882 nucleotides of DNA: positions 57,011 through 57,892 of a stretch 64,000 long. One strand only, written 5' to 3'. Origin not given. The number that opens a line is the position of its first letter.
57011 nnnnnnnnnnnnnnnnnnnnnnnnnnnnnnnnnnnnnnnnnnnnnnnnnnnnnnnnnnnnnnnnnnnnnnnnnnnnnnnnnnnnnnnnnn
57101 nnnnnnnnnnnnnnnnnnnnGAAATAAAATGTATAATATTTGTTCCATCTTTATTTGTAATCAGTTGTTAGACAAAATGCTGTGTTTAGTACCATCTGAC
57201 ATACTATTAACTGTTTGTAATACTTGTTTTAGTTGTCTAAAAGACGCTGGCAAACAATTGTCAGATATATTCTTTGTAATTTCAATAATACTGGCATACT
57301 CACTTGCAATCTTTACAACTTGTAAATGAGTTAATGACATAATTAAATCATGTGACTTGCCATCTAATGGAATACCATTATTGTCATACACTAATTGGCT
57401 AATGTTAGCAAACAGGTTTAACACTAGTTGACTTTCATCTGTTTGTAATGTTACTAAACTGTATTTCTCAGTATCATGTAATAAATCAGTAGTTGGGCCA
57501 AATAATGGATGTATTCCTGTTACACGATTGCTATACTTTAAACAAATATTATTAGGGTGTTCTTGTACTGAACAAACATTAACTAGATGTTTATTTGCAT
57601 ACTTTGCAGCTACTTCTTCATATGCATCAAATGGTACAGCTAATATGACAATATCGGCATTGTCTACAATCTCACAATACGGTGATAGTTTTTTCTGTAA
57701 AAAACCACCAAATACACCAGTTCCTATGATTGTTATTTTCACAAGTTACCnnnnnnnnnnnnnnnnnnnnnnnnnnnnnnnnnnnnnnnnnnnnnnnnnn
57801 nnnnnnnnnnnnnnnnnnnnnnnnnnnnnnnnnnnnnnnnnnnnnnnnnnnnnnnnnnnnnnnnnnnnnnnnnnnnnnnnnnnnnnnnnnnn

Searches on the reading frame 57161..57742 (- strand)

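Call 48: search_protein_families(library=pfam, proteins=[window:57161-57742:-], max_evalue=0.0001)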
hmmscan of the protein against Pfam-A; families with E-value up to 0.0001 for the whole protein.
window:57161-57742:- (193 aa): 1 family
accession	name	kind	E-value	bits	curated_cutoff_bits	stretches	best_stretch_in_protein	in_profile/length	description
PF02153.23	PDH_N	-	1.5e-05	24.9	26.5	1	23-94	40-125/154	Prephenate dehydrogenase, nucleotide-binding domain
